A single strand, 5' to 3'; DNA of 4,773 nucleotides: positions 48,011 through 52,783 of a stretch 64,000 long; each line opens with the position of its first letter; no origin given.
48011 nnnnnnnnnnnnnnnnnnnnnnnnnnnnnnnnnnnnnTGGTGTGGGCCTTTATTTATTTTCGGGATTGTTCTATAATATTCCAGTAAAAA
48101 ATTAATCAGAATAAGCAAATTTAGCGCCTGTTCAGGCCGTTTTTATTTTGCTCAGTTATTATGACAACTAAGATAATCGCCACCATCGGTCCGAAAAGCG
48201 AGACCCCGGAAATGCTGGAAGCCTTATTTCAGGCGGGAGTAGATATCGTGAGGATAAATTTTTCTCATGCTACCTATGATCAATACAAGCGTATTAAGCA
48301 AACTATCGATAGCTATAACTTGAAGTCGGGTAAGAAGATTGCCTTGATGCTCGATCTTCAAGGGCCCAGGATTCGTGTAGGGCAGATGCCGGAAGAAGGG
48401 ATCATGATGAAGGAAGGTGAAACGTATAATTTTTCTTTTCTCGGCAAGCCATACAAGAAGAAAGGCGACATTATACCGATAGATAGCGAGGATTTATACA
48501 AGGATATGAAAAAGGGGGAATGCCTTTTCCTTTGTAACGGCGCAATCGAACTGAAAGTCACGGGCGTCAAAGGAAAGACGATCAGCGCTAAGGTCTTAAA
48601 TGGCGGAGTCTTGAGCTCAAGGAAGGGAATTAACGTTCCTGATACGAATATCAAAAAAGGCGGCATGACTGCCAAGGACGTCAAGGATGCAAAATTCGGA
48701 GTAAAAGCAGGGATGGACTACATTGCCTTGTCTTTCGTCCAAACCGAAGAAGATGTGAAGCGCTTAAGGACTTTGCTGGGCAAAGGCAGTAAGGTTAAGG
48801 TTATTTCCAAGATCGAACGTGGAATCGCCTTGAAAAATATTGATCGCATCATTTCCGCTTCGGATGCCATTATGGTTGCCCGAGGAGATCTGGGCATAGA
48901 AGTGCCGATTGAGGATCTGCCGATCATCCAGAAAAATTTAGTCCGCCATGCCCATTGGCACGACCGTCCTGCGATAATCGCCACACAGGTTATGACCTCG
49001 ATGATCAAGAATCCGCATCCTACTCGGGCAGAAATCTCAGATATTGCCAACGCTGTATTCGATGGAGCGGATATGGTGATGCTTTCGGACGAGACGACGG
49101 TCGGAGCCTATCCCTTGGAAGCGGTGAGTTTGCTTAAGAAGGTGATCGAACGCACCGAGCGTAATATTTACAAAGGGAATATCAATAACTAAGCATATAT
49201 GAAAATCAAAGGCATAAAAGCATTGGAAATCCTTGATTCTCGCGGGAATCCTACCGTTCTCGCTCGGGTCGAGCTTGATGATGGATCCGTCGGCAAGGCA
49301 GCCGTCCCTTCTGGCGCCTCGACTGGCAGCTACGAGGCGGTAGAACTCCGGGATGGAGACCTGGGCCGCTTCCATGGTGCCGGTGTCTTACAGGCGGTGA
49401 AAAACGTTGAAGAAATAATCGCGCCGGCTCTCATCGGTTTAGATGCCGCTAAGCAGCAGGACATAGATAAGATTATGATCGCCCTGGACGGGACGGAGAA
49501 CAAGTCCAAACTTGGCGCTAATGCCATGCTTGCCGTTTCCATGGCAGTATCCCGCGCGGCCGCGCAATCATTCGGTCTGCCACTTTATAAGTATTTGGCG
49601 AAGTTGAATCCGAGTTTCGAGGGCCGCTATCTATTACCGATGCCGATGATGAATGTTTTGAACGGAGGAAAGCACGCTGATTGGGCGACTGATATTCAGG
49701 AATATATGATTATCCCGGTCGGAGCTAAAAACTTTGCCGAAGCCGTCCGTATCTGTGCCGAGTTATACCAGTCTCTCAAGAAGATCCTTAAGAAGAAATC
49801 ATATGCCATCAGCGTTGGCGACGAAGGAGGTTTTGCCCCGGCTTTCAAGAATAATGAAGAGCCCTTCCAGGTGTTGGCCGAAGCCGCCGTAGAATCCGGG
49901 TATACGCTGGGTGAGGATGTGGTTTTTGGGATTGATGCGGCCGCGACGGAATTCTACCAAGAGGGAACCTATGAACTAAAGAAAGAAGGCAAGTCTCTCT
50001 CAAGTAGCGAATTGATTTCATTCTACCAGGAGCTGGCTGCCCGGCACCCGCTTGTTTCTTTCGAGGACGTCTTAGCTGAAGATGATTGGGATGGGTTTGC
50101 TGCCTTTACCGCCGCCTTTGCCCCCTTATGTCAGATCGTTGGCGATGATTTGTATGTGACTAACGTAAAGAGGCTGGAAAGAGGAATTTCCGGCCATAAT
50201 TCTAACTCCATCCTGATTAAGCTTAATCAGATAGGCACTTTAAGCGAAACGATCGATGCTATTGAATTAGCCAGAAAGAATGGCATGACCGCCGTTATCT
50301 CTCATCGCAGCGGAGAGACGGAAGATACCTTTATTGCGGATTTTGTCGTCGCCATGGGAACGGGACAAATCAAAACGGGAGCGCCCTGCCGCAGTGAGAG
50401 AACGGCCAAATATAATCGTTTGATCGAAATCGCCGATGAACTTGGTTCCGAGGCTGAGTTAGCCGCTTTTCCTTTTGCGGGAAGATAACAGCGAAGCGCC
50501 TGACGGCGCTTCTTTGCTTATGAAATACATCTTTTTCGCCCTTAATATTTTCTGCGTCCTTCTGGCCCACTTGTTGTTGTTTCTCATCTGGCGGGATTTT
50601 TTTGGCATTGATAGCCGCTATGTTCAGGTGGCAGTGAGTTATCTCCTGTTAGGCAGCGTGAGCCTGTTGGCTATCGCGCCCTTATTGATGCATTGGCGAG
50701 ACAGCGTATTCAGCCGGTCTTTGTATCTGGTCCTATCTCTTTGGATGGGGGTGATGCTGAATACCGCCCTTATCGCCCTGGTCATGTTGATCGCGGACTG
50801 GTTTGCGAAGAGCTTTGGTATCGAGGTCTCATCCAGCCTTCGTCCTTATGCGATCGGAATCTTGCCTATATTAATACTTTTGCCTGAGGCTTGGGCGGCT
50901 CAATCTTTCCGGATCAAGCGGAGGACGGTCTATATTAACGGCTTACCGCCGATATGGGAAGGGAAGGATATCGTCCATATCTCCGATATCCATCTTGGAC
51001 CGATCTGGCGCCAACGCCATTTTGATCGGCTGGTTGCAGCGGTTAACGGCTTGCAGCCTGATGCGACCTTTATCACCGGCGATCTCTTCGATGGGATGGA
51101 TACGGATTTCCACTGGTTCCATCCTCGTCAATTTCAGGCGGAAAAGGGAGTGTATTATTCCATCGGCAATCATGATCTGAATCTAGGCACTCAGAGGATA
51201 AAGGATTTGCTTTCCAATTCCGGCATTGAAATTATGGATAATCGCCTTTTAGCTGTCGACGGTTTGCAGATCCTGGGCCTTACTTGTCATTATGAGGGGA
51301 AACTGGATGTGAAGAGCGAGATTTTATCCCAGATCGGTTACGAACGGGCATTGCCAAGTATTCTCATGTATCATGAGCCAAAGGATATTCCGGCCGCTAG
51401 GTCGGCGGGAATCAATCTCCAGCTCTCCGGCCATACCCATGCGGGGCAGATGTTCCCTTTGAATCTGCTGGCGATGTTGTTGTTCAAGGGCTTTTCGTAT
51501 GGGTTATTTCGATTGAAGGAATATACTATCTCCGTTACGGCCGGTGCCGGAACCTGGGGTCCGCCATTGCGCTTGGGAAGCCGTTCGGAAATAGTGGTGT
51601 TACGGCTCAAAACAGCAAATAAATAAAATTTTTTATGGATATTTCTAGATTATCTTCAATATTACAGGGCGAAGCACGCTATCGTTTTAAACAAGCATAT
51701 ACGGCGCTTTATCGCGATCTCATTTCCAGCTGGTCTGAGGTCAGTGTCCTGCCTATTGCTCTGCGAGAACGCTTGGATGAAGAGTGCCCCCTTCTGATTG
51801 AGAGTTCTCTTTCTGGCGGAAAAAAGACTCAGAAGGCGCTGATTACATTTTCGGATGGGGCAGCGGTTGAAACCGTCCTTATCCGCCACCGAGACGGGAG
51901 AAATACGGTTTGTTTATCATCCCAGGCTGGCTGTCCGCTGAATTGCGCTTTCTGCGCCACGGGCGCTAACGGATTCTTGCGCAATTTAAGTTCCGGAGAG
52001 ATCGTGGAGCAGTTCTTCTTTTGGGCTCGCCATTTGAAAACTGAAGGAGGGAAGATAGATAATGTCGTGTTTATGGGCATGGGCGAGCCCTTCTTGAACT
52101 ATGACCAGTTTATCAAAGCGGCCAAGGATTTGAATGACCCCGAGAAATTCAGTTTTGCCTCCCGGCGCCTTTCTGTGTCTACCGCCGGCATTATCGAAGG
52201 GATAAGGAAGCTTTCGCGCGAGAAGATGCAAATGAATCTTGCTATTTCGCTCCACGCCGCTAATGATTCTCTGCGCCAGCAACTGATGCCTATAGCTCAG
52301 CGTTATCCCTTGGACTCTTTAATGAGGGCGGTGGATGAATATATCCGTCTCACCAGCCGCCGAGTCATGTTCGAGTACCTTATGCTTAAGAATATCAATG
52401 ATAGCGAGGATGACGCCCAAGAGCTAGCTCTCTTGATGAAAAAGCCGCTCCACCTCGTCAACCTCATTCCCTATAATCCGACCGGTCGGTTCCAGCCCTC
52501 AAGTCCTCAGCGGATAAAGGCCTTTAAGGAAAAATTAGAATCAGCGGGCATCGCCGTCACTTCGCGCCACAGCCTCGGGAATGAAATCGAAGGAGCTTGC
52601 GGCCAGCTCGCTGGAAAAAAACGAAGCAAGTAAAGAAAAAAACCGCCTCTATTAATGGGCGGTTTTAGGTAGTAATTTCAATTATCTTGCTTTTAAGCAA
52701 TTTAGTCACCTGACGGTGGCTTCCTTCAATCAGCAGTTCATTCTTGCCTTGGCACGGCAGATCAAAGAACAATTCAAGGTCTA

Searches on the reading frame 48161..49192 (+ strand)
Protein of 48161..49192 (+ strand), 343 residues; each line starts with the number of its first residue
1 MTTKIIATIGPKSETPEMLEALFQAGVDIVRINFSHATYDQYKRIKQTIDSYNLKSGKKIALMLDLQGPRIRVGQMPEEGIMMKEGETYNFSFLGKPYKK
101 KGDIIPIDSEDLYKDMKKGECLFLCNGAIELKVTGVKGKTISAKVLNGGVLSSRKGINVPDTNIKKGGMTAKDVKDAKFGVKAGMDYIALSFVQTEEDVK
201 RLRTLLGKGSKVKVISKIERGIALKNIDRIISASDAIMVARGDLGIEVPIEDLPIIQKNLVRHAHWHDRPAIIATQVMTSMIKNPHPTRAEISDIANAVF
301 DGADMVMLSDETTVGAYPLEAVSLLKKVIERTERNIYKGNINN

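Call 18: search_protein_families(library=pfam, proteins=[window:48161-49192:+], max_evalue=0.001)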
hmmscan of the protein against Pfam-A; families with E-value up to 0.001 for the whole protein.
window:48161-49192:+ (343 aa): 1 family
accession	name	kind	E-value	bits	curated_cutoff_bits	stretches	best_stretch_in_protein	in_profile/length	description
PF00224.27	PK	-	1.3e-103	347.1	30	1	2-322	3-328/328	Pyruvate kinase, barrel domain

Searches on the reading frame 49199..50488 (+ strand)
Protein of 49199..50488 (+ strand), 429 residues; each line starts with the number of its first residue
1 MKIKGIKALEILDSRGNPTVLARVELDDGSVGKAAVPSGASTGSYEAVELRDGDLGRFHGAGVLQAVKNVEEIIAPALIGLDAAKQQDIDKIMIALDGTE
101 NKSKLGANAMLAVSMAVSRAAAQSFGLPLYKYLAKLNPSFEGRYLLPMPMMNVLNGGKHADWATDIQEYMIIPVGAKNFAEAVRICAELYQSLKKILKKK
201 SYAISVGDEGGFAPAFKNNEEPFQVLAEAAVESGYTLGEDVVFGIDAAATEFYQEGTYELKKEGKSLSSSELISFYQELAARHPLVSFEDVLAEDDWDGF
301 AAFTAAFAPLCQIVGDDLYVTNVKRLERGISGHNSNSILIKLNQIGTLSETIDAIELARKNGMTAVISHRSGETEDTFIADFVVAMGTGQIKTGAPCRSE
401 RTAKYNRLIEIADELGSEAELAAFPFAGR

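Call 18: search_protein_families(library=pfam, proteins=[window:49199-50488:+], max_evalue=0.001)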
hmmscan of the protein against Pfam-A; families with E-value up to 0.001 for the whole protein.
window:49199-50488:+ (429 aa): 2 families
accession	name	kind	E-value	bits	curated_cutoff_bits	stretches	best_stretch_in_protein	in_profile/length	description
PF00113.28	Enolase_C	-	2.3e-109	365.7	21.5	1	144-422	2-288/296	Enolase, C-terminal TIM barrel domain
PF03952.21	Enolase_N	-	1e-57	194.4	35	1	3-133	1-131/131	Enolase, N-terminal domain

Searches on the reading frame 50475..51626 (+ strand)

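Call 18: search_protein_families(library=pfam, proteins=[window:50475-51626:+], max_evalue=0.001)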
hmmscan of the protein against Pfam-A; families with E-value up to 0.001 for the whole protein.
window:50475-51626:+ (383 aa): 1 family
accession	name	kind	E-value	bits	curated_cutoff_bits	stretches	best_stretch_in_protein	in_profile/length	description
PF00149.33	Metallophos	-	1.7e-11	45.3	21.5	1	166-323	3-190/191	Calcineurin-like phosphoesterase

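Call 24: search_protein_families(library=ncbifam, proteins=[window:50475-51626:+], max_evalue=0.001)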
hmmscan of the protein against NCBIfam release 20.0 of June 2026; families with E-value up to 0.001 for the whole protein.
window:50475-51626:+ (383 aa): 3 families
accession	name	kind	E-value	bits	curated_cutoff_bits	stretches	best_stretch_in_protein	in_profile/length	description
NF033458.1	lipid_A_LpxG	equivalog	1.7e-15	57.2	350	2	143-236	24-120/321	UDP-2,3-diacylglucosamine diphosphatase LpxG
NF008460.0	PRK11340.1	equivalog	2.9e-13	49.9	188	1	166-378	52-270/271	phosphodiesterase YaeI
TIGR03729.1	acc_ester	subfamily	0.00059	19.3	148.25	1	168-273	4-112/239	putative phosphoesterase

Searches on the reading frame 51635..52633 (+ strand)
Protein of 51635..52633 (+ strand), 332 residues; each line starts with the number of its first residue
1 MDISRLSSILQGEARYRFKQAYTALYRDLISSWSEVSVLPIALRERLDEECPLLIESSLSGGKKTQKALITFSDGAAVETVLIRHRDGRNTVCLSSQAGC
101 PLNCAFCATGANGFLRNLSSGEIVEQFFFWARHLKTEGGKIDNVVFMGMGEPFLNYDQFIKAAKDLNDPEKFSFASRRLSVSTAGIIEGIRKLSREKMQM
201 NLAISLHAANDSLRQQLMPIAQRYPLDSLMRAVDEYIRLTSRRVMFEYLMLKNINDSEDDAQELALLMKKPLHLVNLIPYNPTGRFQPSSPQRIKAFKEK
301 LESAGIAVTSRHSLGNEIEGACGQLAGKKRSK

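Call 18: search_protein_families(library=pfam, proteins=[window:51635-52633:+], max_evalue=0.001)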
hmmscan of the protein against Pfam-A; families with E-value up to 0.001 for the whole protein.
window:51635-52633:+ (332 aa): 1 family
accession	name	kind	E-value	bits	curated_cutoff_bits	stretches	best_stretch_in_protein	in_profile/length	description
PF04055.27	Radical_SAM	-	1.4e-13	51.8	29.5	1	96-262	3-163/166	Radical SAM superfamily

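Call 24: search_protein_families(library=ncbifam, proteins=[window:51635-52633:+], max_evalue=0.001)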
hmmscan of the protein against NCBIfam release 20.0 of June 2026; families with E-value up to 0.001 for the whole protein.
window:51635-52633:+ (332 aa): 9 families
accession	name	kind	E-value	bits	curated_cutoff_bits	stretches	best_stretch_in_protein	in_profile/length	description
TIGR00048.1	rRNA_mod_RlmN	equivalog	9.2e-95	317.6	290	1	5-330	16-347/355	dual-specificity RNA methyltransferase RlmN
NF011031.0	PRK14461.1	equivalog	1.9e-93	313.5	601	1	11-330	25-366/372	ribosomal RNA large subunit methyltransferase N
NF000424.4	CfrAB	exception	1.1e-84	284.7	530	1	13-326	16-337/338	Cfr family 23S rRNA (adenine(2503)-C(8))-methyltransferase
NF011024.0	PRK14453.1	equivalog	4e-84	282.8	468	1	13-331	20-346/348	23S rRNA (adenine(2503)-C(8))-methyltransferase Cfr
TIGR04432.1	rSAM_Cfr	equivalog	2.1e-81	273.8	550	1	13-327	18-340/341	Cfr family 23S rRNA (adenine(2503)-C(8))-methyltransferase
NF008396.0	PRK11194.1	equivalog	2.7e-69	233.8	633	1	12-328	31-356/379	dual-specificity RNA methyltransferase RlmN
NF011040.0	PRK14470.1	equivalog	1.5e-66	225.2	441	1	66-330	73-336/338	ribosomal RNA large subunit methyltransferase N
NF011034.0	PRK14464.1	equivalog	5e-55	186.7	422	1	39-328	44-329/348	RNA methyltransferase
TIGR02495.1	NrdG2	equivalog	0.00041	19.7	131.15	0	98-157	24-78/193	anaerobic ribonucleoside-triphosphate reductase activating protein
